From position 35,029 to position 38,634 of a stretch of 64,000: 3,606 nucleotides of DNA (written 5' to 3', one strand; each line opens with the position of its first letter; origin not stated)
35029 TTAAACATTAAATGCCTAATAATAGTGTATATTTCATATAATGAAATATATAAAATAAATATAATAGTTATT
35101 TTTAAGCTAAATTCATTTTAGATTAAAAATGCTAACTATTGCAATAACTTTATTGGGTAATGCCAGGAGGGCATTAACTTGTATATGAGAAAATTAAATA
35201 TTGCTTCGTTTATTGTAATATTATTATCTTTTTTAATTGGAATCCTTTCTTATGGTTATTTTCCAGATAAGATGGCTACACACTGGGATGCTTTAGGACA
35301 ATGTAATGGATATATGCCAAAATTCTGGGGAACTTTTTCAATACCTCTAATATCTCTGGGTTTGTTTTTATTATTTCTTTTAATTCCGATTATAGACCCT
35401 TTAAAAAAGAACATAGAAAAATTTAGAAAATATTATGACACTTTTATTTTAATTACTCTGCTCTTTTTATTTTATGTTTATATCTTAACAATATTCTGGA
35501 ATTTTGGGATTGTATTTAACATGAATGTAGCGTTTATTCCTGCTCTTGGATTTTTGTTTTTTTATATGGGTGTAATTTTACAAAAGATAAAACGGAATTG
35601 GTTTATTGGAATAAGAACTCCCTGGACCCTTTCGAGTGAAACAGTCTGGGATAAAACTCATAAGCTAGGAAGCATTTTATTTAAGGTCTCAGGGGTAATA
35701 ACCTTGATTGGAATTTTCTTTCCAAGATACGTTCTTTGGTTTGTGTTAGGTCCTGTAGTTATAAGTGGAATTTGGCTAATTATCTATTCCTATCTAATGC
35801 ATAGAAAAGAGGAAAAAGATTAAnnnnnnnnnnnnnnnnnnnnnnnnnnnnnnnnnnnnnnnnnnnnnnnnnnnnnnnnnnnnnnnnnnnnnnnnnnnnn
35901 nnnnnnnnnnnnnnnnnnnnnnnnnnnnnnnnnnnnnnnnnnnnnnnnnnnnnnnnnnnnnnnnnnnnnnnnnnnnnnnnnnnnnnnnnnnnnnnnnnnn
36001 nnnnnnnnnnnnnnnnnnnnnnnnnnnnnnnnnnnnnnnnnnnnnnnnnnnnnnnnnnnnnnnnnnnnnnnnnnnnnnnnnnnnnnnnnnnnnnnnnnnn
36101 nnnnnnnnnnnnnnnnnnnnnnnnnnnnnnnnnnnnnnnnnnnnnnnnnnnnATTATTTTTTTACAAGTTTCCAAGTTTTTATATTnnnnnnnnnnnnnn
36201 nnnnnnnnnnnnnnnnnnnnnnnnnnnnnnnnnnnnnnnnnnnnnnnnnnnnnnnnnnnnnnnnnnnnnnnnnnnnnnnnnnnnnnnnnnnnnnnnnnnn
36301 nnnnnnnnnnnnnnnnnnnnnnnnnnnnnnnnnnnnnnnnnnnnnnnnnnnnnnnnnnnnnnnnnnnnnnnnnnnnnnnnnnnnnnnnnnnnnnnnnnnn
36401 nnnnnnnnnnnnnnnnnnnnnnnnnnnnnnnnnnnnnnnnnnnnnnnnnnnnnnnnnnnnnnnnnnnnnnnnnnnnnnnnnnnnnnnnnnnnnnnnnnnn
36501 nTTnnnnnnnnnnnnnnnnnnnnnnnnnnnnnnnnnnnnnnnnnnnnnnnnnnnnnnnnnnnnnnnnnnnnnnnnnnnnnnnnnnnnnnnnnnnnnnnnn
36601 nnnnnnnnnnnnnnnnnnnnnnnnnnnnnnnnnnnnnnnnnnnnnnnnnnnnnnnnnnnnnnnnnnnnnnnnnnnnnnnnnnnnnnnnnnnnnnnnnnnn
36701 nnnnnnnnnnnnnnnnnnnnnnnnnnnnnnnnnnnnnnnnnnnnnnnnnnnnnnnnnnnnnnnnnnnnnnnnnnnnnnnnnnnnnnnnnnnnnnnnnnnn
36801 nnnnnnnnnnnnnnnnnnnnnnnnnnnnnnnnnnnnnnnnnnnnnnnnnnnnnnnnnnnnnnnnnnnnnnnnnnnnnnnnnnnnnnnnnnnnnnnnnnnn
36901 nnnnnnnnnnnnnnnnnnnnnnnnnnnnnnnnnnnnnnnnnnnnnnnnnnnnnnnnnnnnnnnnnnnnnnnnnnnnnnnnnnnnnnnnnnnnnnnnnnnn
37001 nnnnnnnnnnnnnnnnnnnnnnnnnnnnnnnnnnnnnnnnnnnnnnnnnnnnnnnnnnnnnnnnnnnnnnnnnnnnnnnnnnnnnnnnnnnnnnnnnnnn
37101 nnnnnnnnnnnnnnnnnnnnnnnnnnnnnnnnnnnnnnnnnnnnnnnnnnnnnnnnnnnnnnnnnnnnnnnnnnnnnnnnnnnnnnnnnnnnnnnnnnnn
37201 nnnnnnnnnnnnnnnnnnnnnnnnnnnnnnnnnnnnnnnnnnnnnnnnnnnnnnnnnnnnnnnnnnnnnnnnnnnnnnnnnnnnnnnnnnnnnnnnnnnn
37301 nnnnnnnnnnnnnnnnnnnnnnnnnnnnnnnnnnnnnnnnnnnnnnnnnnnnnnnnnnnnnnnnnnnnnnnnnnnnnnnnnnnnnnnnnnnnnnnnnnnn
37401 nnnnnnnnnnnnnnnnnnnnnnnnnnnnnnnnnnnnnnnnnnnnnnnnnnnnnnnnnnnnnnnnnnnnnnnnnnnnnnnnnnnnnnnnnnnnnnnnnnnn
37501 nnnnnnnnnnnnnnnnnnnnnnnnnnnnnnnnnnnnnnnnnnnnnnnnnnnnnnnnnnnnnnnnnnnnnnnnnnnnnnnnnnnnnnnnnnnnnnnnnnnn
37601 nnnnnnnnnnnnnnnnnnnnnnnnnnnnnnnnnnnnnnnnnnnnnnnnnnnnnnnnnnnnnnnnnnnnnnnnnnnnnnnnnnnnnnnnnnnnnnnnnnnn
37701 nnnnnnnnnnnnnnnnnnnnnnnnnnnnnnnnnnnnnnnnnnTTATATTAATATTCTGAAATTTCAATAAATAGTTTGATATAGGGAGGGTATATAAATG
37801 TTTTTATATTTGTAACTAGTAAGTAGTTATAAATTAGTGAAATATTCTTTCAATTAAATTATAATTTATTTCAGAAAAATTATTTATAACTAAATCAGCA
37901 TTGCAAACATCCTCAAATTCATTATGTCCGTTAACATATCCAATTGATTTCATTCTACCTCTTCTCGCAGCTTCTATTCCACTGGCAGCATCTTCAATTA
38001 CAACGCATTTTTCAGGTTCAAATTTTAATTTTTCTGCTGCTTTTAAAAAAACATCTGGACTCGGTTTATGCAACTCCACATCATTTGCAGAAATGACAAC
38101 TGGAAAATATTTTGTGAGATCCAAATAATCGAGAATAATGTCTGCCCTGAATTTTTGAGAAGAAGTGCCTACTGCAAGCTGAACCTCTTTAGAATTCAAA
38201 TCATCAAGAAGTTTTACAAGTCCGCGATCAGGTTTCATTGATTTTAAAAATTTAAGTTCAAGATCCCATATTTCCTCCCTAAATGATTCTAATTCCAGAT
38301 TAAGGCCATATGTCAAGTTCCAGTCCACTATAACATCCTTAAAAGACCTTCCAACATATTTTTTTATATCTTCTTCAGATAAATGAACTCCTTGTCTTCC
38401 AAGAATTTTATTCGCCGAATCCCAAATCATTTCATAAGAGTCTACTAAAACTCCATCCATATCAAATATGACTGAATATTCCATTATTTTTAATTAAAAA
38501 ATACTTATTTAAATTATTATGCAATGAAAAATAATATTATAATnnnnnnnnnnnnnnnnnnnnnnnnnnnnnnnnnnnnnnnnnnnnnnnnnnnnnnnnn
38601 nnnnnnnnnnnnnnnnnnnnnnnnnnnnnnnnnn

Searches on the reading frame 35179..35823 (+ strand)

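Call 43: search_protein_families(library=pfam, proteins=[window:35179-35823:+], max_evalue=0.001)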
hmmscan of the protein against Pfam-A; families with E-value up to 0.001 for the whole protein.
window:35179-35823:+ (214 aa): 2 families
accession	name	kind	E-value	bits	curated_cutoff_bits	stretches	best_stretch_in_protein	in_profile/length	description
PF13630.11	SdpI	-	2e-18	66.8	28.2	1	136-204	1-71/71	SdpI/YfhL protein family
PF07853.16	DUF1648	-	2.8e-15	56.1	28.7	1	12-59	1-48/49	Domain of unknown function (DUF1648)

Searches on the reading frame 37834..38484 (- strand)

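Call 43: search_protein_families(library=pfam, proteins=[window:37834-38484:-], max_evalue=0.001)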
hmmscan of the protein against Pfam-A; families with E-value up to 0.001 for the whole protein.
window:37834-38484:- (216 aa): 3 families
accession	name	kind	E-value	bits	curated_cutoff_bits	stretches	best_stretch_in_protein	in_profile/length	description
PF13419.12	HAD_2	-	1.5e-35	123.3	23.8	1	5-182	1-177/178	Haloacid dehalogenase-like hydrolase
PF00702.32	Hydrolase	-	1.9e-24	87.5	26.4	1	5-175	4-189/191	haloacid dehalogenase-like hydrolase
PF13242.12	Hydrolase_like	-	1.5e-06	28.5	22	1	139-205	3-74/75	HAD-hyrolase-like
